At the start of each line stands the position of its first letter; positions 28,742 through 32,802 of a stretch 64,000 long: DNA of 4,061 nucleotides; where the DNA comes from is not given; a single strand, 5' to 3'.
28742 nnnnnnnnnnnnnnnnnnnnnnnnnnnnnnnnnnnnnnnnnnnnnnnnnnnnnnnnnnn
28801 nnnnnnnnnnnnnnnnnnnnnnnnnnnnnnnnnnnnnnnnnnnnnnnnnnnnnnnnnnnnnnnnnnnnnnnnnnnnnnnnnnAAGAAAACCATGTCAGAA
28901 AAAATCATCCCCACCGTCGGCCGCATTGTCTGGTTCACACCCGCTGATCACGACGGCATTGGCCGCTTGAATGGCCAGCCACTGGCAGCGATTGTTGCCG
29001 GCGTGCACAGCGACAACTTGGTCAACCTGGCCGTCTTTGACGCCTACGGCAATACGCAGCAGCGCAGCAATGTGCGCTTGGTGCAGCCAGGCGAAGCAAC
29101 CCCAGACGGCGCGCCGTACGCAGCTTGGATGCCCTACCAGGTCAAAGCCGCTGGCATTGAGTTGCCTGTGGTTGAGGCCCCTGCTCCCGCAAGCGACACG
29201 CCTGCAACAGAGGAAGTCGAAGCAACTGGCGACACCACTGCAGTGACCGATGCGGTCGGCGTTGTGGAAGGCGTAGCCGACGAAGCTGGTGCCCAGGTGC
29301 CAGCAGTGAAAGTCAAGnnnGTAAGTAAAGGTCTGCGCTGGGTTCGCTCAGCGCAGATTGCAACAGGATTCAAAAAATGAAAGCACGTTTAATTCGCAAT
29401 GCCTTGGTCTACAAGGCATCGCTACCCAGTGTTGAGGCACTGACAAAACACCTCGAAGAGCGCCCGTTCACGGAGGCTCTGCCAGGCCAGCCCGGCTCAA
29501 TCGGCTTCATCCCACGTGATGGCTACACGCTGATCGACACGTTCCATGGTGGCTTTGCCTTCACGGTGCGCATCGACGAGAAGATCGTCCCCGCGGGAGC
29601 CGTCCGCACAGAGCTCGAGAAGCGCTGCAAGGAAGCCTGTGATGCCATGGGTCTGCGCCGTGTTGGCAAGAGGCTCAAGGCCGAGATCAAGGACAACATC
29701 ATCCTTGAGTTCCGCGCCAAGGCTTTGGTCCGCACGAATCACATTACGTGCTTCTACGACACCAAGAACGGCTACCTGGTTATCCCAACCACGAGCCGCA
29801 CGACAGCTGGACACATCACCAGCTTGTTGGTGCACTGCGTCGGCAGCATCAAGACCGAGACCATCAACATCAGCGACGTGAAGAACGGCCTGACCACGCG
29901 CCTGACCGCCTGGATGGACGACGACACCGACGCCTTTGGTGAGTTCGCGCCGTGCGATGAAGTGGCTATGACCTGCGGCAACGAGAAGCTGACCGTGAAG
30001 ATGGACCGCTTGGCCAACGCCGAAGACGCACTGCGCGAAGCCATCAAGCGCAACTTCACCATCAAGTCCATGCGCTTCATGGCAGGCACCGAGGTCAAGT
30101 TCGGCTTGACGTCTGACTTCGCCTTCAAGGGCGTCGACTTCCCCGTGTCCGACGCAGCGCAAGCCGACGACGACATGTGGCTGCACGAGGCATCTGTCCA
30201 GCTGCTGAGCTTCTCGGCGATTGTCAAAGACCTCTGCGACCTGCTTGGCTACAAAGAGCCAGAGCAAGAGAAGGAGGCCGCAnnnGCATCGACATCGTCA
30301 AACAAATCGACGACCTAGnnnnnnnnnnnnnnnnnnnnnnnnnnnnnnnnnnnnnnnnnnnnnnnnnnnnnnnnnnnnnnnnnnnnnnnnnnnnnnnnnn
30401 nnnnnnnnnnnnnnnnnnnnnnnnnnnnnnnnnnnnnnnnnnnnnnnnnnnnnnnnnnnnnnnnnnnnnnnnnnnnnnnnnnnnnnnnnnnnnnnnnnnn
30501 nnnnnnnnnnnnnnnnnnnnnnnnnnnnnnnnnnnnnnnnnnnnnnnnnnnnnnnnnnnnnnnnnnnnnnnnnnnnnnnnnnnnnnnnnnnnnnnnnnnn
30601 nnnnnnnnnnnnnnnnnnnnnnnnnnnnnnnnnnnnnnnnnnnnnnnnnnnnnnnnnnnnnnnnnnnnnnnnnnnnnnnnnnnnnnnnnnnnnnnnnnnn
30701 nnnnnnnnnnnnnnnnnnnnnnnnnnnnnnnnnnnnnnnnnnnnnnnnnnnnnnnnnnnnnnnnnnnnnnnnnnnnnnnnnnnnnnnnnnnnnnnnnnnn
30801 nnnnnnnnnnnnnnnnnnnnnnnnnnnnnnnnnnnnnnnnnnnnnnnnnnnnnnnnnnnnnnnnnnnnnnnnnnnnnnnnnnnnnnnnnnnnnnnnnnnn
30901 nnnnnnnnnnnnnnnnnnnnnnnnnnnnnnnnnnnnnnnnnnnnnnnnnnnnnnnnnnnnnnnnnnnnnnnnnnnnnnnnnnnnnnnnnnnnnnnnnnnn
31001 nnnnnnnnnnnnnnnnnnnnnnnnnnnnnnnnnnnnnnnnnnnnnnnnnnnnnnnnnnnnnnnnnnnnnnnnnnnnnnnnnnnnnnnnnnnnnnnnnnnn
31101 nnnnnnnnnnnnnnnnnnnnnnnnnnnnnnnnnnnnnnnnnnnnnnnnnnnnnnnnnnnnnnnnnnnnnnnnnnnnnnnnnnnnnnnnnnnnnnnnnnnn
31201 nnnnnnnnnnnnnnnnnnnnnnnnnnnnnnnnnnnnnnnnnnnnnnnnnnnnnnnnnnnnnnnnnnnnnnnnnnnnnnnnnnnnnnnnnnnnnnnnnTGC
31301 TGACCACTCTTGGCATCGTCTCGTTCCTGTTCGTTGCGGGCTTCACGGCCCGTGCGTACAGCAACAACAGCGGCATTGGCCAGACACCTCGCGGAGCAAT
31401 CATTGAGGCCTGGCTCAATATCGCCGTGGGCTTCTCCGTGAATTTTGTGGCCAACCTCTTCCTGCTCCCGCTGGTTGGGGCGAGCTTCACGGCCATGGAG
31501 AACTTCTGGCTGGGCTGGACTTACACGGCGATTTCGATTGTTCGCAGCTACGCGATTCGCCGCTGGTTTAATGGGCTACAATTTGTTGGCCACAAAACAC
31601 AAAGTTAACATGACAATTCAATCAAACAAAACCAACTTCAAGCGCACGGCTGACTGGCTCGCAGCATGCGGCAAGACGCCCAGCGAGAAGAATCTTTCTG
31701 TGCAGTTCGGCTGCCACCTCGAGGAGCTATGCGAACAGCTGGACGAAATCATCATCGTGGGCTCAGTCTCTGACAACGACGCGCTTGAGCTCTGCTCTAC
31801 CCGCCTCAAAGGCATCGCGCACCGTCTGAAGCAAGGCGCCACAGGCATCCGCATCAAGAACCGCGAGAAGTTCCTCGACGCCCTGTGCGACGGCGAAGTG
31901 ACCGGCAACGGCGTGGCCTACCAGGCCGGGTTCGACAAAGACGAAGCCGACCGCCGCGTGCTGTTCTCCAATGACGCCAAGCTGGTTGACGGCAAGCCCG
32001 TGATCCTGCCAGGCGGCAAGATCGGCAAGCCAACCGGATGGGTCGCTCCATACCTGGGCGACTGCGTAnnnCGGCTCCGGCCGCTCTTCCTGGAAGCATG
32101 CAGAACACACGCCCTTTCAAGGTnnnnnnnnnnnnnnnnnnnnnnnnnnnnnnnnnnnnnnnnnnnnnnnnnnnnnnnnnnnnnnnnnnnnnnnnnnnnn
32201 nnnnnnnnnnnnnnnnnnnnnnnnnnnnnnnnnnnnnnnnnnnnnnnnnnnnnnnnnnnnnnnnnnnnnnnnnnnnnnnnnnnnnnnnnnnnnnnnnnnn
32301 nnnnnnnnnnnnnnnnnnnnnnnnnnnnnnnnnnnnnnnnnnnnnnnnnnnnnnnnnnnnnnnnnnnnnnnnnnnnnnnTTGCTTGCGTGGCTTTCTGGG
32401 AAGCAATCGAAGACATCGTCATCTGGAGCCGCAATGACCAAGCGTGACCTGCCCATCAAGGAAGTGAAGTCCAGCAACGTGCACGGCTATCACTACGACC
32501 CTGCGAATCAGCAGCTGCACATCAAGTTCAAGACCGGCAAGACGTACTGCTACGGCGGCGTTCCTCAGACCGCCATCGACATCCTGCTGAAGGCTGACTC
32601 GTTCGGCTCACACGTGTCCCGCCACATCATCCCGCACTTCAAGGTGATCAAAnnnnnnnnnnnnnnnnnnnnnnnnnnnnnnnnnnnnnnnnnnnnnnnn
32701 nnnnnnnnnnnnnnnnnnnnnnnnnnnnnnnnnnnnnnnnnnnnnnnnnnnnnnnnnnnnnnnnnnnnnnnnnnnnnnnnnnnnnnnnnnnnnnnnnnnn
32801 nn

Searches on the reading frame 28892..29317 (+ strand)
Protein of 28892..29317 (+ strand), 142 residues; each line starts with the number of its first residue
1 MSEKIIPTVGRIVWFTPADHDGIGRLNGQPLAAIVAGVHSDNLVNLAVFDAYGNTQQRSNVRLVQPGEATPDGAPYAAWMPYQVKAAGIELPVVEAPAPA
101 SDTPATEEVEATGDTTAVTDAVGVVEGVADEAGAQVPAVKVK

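Call 14: search_protein_families(library=phrogs, proteins=[window:28892-29317:+], max_evalue=0.001)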
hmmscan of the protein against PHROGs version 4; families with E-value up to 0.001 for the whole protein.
window:28892-29317:+ (142 aa): 1 family
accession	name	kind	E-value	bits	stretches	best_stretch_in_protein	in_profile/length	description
phrog_2293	-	unknown function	1.5e-12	49.1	1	5-121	4-110/244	-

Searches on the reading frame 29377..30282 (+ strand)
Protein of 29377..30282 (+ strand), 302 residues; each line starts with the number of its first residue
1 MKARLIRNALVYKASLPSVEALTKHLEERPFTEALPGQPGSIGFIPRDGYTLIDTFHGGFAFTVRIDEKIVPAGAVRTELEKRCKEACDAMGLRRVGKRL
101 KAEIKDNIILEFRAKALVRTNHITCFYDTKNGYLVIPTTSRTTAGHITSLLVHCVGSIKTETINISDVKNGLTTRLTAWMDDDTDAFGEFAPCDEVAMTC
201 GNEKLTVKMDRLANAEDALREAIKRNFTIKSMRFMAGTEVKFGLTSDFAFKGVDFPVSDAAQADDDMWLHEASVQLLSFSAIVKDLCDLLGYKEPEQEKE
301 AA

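Call 13: search_protein_families(library=phrogs, proteins=[window:29377-30282:+], max_evalue=0.001)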
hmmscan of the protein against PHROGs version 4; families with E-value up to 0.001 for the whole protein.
window:29377-30282:+ (302 aa): 2 families
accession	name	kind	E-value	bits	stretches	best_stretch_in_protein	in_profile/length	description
phrog_724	-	DNA, RNA and nucleotide metabolism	3.4e-54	185.1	1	1-300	1-306/312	exonuclease recombination-associated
phrog_13439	-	unknown function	8.2e-12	46.2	1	57-181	60-180/181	-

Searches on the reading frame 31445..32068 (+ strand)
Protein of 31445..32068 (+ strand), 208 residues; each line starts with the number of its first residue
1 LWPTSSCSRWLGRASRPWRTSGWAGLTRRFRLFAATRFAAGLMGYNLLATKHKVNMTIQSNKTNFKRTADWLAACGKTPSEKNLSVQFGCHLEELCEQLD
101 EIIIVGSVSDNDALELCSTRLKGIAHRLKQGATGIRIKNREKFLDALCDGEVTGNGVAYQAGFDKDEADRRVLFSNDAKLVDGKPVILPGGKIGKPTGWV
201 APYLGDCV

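Call 13: search_protein_families(library=phrogs, proteins=[window:31445-32068:+], max_evalue=0.001)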
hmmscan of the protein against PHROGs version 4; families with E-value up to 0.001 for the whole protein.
window:31445-32068:+ (208 aa): 2 families
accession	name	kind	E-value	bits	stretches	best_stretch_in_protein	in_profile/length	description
phrog_671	-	other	3.4e-20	73.1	1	50-205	524-654/678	nucleotide pyrophosphohydrolase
phrog_2144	-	other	7.1e-05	23.6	1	138-184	69-115/290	MazG-like pyrophosphatase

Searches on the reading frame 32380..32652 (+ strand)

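Call 13: search_protein_families(library=phrogs, proteins=[window:32380-32652:+], max_evalue=0.001)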
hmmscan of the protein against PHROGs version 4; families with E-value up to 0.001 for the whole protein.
window:32380-32652:+ (91 aa): 3 families
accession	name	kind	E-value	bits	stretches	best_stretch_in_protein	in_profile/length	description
phrog_3292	-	unknown function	2.4e-12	47.8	1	17-85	97-169/436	-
phrog_8113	-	unknown function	8.7e-07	30.3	1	30-88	18-76/144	-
phrog_7365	-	unknown function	1.3e-05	25.8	1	26-85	7-68/79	-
